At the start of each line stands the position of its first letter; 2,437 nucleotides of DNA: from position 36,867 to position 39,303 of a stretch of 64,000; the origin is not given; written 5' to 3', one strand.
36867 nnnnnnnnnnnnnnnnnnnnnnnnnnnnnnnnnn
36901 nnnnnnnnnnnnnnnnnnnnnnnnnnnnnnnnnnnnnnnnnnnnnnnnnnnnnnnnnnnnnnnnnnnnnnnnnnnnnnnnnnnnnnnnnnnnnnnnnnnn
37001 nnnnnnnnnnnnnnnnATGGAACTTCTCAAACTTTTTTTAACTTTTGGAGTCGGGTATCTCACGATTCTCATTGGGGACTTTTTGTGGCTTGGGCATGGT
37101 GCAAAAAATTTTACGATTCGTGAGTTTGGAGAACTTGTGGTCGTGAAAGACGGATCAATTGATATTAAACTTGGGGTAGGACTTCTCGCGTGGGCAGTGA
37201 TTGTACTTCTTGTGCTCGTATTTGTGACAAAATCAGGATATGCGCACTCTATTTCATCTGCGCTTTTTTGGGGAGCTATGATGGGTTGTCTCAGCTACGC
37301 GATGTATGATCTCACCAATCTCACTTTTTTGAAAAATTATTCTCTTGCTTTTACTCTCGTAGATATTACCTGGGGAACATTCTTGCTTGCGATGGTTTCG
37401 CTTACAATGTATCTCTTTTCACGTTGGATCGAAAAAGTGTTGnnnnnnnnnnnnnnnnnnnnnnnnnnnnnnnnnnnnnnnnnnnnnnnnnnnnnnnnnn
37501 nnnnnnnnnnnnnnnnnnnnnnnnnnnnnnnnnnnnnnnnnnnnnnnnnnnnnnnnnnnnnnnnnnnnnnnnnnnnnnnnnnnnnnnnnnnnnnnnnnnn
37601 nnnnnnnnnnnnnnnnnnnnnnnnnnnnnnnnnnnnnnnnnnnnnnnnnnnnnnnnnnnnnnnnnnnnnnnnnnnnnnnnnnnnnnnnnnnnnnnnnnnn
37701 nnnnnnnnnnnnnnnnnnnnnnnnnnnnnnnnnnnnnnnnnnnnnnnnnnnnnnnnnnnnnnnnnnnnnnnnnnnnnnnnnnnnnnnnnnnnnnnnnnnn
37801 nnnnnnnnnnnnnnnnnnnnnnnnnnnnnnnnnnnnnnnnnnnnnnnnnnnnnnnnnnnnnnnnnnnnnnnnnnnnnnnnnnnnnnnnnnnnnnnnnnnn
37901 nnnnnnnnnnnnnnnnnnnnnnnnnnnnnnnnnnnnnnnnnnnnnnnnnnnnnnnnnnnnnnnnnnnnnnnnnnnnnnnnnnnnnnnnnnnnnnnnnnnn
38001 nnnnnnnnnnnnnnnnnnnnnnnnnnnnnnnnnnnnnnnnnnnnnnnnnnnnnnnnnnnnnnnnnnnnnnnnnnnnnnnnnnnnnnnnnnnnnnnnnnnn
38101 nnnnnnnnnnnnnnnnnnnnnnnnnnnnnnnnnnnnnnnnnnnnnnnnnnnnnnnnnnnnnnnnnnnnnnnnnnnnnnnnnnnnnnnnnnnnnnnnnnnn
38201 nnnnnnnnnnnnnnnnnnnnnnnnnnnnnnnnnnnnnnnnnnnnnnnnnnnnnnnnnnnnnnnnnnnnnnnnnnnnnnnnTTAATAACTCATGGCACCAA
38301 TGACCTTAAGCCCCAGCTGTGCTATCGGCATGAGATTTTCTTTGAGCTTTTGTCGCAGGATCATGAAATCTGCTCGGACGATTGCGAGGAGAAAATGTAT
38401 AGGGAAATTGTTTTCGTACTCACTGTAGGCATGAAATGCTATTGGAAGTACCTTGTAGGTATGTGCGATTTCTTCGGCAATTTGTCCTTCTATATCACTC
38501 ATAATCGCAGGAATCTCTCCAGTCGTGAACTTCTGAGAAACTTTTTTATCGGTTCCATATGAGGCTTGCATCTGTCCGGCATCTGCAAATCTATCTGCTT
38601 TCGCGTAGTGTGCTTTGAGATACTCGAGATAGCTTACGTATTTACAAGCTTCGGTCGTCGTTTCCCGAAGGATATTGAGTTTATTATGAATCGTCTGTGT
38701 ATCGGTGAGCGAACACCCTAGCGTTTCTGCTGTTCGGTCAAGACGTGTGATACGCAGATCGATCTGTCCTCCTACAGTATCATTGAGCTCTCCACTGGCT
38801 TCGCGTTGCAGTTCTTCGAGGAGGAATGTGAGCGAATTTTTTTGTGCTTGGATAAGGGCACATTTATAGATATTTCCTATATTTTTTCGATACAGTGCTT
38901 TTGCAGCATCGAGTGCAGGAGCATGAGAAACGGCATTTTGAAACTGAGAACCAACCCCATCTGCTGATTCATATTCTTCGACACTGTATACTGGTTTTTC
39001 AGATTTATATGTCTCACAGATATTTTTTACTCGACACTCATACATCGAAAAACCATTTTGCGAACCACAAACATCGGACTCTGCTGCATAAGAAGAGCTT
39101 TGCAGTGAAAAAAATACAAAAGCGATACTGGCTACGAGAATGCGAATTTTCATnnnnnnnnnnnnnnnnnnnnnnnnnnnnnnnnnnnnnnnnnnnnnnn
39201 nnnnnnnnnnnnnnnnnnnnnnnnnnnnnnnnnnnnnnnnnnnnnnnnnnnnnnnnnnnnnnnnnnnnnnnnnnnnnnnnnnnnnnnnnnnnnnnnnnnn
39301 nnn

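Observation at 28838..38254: Light/UV-damage island: three photolyase-cryptochrome paralogs with DUF2256, DUF1905, a zinc ribbon, MutY, DUF2177 and DUF1295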

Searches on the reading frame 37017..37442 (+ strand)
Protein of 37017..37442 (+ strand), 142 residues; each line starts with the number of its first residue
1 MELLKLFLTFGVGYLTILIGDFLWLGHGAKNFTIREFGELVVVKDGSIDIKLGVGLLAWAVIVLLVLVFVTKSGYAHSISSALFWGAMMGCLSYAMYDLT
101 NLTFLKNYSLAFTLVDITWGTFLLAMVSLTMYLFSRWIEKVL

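Call 8: search_protein_families(library=pfam, max_evalue=0.01, proteins=[window:37017-37442:+])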
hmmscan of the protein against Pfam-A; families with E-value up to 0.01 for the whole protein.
seq(142 aa): 1 family
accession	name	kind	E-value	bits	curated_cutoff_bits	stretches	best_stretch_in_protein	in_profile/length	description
PF09945.14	DUF2177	-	2.8e-19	69.9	26.9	1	10-132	5-123/124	Predicted membrane protein (DUF2177)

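Call 9: search_protein_families(library=ncbifam, max_evalue=0.001, proteins=[window:37017-37442:+])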
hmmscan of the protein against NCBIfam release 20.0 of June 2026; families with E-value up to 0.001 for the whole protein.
seq(142 aa): 0 families

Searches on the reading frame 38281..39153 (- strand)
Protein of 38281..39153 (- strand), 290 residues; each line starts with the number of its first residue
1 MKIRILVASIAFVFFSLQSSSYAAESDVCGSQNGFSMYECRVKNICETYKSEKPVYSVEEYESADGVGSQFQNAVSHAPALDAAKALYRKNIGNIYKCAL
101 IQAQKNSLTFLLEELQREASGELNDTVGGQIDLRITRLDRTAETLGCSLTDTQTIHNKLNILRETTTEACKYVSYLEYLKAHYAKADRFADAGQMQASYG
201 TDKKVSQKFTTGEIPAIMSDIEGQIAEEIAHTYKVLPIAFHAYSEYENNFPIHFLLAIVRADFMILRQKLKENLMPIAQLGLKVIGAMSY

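Call 8: search_protein_families(library=pfam, max_evalue=0.01, proteins=[window:38284-39153:-])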
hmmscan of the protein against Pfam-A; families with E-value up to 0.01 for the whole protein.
seq(290 aa): 0 families

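Call 11: find_encoding_contigs(protein=window:38281-39153:-, flank=10000, max_places=6)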
Protein window:38281-39153:- (290 aa): no gene with exactly this product is on record in the collection.
